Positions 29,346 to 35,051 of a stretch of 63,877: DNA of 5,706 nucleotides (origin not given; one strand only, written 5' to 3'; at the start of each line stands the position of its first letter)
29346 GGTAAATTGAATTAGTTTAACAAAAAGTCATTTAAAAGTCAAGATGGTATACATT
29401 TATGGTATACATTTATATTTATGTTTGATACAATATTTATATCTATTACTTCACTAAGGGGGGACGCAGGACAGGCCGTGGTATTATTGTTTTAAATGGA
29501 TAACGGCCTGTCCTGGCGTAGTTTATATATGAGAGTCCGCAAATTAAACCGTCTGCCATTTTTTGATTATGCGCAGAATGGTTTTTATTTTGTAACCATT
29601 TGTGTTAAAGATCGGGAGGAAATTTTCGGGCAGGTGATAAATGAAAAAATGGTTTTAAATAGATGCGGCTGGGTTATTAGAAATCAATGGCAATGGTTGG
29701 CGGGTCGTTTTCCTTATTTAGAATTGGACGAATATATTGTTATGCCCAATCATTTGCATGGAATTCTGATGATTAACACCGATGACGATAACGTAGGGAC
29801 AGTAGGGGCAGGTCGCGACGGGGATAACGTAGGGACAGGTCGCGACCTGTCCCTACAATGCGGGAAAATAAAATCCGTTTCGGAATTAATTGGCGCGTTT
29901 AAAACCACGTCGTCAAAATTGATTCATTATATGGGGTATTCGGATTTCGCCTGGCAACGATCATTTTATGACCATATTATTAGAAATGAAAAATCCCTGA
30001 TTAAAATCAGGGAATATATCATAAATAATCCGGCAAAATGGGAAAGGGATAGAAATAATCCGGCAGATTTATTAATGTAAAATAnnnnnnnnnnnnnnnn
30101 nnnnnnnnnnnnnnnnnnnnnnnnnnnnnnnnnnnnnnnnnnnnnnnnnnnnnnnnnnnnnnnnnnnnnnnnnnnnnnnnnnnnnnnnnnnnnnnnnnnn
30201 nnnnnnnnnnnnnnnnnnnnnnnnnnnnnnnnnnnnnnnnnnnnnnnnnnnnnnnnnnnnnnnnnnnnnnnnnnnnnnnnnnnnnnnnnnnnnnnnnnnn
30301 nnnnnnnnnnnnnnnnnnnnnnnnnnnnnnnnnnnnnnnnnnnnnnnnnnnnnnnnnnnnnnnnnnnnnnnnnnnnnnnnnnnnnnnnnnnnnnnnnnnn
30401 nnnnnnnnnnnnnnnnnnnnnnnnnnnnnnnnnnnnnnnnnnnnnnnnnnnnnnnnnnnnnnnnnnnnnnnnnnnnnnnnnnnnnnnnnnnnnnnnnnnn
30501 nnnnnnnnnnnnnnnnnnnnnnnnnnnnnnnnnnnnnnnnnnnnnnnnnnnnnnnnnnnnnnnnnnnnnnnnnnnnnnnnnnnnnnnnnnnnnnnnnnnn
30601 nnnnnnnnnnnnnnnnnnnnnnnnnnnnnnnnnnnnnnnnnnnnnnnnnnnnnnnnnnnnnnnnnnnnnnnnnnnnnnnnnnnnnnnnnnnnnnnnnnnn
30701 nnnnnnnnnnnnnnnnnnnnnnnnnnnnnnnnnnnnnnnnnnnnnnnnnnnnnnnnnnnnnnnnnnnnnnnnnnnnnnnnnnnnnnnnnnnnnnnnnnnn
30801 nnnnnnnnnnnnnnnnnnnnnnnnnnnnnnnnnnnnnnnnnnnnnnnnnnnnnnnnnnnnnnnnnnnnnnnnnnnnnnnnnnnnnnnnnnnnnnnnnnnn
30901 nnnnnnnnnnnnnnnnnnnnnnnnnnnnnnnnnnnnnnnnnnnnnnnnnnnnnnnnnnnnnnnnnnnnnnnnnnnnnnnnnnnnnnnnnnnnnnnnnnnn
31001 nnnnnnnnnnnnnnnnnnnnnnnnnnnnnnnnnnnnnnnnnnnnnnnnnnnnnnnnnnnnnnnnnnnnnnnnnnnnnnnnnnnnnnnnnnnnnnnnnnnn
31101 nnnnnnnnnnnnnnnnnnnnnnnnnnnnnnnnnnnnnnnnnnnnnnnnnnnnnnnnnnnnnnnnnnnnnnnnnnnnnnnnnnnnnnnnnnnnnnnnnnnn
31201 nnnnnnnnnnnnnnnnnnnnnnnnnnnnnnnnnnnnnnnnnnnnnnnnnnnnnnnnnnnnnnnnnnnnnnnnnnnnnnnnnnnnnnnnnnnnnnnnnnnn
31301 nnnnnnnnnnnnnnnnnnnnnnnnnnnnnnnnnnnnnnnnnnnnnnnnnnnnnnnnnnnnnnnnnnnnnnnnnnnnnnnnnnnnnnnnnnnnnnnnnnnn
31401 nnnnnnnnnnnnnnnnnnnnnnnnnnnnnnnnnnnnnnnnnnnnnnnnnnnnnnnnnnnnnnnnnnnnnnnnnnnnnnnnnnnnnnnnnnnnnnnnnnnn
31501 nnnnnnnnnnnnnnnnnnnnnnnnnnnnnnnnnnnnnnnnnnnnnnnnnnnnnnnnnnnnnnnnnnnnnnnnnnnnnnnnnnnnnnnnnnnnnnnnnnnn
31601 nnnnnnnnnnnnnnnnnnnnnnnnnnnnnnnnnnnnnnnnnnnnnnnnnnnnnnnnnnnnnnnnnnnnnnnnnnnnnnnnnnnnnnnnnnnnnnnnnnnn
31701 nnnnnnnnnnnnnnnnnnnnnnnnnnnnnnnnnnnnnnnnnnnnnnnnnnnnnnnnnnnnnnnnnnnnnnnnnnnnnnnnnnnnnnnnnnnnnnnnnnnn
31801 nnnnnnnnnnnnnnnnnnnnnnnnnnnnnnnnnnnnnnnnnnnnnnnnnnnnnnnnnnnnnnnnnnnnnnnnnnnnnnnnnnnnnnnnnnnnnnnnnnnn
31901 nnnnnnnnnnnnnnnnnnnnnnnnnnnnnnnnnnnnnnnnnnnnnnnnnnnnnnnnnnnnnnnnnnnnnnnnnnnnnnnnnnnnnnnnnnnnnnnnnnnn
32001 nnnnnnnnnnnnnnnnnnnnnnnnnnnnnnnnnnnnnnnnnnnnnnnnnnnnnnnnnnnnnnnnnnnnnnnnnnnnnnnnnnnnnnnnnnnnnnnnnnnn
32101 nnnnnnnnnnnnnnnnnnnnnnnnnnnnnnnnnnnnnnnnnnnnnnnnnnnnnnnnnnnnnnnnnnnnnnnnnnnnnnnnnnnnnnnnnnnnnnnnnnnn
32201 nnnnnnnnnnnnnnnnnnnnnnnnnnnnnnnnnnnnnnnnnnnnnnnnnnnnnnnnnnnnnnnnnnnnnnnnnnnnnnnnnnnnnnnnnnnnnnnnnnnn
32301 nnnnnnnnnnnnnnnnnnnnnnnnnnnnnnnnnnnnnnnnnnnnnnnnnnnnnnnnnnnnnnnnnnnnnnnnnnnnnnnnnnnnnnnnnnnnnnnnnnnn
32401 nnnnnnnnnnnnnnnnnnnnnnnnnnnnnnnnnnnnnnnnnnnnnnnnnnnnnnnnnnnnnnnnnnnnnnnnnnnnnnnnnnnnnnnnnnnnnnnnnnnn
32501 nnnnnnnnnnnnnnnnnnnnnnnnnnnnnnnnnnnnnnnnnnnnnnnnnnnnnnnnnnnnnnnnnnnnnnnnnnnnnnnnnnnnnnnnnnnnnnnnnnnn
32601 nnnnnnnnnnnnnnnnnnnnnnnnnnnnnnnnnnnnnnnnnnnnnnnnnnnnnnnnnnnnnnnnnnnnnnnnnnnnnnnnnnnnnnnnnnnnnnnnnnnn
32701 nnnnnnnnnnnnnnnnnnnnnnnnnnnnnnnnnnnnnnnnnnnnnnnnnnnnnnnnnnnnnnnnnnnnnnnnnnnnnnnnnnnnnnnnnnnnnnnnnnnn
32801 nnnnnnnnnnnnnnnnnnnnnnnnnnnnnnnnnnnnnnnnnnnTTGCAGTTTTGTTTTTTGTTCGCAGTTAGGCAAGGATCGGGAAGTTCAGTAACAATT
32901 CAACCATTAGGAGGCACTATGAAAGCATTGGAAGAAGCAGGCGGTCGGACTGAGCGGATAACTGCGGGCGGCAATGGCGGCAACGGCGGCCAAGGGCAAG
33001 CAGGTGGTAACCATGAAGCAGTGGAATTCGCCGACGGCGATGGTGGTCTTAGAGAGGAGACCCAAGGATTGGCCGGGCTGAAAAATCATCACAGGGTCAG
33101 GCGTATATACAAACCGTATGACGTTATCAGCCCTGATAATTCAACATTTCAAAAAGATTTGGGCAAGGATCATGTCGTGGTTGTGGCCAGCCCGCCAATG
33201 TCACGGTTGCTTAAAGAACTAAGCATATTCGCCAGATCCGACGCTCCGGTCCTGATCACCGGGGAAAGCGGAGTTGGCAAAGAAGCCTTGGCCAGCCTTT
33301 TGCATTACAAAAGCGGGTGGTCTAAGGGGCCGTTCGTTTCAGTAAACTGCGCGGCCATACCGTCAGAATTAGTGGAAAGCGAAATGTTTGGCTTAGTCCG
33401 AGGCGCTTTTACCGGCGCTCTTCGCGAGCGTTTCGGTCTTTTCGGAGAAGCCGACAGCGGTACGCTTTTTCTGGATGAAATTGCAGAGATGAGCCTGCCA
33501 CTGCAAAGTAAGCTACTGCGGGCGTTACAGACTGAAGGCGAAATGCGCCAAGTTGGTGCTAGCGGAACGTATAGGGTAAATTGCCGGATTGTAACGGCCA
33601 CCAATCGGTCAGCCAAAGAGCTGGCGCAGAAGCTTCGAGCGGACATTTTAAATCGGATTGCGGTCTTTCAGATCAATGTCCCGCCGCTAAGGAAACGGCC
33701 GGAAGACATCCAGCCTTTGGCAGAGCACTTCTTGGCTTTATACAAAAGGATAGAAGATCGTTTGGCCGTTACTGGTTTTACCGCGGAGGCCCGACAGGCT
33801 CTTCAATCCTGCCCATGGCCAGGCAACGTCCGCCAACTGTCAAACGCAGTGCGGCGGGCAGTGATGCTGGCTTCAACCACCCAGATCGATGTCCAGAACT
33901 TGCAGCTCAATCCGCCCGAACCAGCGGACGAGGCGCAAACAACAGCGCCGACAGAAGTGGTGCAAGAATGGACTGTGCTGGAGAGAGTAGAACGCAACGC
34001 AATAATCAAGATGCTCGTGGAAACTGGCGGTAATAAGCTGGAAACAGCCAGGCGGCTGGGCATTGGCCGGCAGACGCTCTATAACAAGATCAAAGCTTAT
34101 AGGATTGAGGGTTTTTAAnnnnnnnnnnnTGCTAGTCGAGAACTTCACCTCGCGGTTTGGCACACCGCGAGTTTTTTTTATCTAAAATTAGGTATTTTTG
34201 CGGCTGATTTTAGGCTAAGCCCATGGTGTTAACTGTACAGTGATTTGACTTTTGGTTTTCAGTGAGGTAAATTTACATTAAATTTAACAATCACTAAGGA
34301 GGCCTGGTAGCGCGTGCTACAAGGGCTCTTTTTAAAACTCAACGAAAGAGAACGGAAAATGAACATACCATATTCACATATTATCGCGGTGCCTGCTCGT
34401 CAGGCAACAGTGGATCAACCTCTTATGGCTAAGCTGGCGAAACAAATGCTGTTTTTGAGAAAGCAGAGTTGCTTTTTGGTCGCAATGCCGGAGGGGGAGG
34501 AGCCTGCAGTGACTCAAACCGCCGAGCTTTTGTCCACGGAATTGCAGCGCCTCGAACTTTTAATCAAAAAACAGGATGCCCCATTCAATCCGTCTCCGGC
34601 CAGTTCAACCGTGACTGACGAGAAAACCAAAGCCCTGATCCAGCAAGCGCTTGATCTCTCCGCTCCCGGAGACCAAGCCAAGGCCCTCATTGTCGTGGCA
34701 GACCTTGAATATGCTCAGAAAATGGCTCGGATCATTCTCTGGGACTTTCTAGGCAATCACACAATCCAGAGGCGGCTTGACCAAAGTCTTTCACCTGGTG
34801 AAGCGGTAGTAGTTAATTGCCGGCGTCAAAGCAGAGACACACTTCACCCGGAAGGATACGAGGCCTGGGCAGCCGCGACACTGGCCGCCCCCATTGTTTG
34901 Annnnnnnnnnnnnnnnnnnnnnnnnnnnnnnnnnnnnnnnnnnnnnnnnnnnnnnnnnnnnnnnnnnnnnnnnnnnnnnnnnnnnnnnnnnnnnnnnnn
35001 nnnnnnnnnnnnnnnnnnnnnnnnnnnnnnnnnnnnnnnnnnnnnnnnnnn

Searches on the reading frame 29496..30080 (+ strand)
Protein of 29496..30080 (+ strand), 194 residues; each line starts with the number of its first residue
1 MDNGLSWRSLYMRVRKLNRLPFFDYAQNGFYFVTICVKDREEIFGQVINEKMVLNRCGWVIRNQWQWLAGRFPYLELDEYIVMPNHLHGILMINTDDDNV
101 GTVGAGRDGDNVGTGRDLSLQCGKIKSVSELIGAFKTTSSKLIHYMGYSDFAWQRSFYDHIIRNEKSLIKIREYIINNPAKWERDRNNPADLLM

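Call 73: search_protein_families(library=padloc, proteins=[window:29496-30080:+], max_evalue=0.01)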
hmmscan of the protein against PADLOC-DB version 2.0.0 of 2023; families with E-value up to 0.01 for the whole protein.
window:29496-30080:+ (194 aa): 0 families

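Call 74: search_protein_families(library=pfam, proteins=[window:29496-30080:+], max_evalue=0.05)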
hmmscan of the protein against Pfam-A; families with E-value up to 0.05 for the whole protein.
window:29496-30080:+ (194 aa): 1 family
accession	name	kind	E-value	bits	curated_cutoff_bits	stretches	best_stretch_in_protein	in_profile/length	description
PF01797.21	Y1_Tnp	-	7.5e-05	23.3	23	1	125-178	62-121/121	Transposase IS200 like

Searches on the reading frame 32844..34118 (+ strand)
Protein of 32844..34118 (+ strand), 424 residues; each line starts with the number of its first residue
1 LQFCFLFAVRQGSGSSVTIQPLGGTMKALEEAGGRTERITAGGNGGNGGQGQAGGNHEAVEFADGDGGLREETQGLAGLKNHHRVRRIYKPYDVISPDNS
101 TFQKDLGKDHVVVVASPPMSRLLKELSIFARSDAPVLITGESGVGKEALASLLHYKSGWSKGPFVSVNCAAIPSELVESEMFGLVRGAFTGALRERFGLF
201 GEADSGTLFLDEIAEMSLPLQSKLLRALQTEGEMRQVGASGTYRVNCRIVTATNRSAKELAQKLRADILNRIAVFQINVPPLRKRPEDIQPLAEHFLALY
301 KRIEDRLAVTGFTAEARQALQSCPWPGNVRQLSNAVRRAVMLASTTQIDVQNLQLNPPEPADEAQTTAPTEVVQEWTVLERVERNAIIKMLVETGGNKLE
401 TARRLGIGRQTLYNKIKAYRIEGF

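Call 11: search_protein_families(library=pfam, proteins=[window:32844-34118:+], max_evalue=0.01)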
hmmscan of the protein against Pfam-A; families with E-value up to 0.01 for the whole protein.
window:32844-34118:+ (424 aa): 13 families
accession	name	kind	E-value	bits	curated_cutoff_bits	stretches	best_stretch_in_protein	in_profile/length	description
PF00158.32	Sigma54_activat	-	9.7e-55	185.2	20.2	1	114-277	3-167/168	Sigma-54 interaction domain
PF25601.1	AAA_lid_14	-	5.9e-22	77.7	27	1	283-364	1-81/87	AAA+ ATPase lid domain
PF14532.12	Sigma54_activ_2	-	7.3e-19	68.8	25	1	115-282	3-138/138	Sigma-54 interaction domain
PF02954.25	HTH_8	-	3.9e-13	49.3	22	1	379-419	2-42/42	Bacterial regulatory protein, Fis family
PF00004.35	AAA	-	2e-05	25.5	21.2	1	136-266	1-120/131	ATPase family associated with various cellular activities (AAA)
PF13518.12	HTH_28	-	0.00033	21.1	25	1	387-424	5-41/52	Helix-turn-helix domain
PF13556.12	HTH_30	-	0.00047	20.3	27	1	389-417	6-34/59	PucR C-terminal helix-turn-helix domain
PF13551.12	HTH_29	-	0.0007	20.1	28.1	0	388-423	5-40/64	Winged helix-turn helix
PF13384.12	HTH_23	-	0.0015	18.7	24.6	1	384-423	6-45/50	Homeodomain-like domain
PF06322.17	Phage_NinH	-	0.0017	18.7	29.8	1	387-412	8-33/60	Phage NinH protein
PF01078.27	Mg_chelatase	-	0.0018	18.1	20.3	0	194-257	96-160/207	Magnesium chelatase, subunit ChlI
PF07728.20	AAA_5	-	0.0033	17.9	22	1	135-257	1-125/139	AAA domain (dynein-related subfamily)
PF13245.12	AAA_19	-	0.0042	17.7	25.1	0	206-237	92-123/134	AAA domain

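Call 58: find_encoding_contigs(protein=window:32919-34118:+, flank=4000, max_places=10)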
Protein window:32919-34118:+ (399 aa): 1 contig read that carries it; 1 place shown.
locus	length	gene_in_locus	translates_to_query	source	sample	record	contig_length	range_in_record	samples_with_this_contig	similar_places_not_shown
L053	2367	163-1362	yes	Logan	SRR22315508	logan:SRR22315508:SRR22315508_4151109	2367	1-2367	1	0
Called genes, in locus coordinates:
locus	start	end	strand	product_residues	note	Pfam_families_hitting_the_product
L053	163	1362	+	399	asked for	PF00158:Sigma54_activat, PF14532:Sigma54_activ_2, PF00004:AAA (faint), PF25601:AAA_lid_14, PF02954:HTH_8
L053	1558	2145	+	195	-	-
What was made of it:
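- On Ordinary Shine-Dalgarno RBS: C: possible only through GTG 34314, with a spacing of 11 nt (call 58).
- GTG 34314 lies 11 nt after AAGGAGG, is in frame with C, and was chosen by the Logan gene caller (call 58).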

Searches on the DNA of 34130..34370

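Call 36: search_rna_families(source=window, start=34130, end=34370, threshold=evalue, max_evalue=10)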
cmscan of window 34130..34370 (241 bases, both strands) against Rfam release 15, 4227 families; matches with E-value up to 10: 2.
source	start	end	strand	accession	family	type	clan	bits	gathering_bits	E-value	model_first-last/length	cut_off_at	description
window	34267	34329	+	RF02844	RefA9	Gene; antisense;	-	18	49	1.7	1-64/64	no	Enterococcus sRNA A9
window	34130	34192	+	RF00015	U4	Gene; snRNA; splicing;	CL00007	9.2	46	7.9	56-138/138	5'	U4 spliceosomal RNA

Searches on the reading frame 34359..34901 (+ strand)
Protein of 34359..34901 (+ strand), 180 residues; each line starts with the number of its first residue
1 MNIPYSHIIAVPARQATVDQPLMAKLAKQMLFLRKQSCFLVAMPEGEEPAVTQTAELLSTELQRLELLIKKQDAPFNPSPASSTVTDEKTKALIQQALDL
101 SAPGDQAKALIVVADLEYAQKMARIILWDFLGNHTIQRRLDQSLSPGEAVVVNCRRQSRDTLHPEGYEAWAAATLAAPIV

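Call 11: search_protein_families(library=pfam, proteins=[window:34359-34901:+], max_evalue=0.01)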
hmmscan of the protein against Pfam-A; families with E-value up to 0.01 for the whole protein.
window:34359-34901:+ (180 aa): 0 families

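Call 16: find_encoding_contigs(protein=window:34359-34901:+, flank=3000, max_places=10)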
Protein window:34359-34901:+ (180 aa): no gene with exactly this product is on record in the collection.

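Call 33: find_homologous_proteins(query=window:34359-34898:+, max_evalue=0.001)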
Query window:34359-34898:+ (180 aa): 1 proteins with E <= 0.001 among 168 candidates.
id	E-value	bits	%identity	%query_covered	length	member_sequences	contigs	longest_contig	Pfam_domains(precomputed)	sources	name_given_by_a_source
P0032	1.9e-98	345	99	91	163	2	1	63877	-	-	-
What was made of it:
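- The window's own gene call for C starts at 34410 (call 33).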

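Call 73: search_protein_families(library=padloc, proteins=[window:34359-34901:+], max_evalue=0.01)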
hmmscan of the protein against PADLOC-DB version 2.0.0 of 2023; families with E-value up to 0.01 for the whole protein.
window:34359-34901:+ (180 aa): 0 families
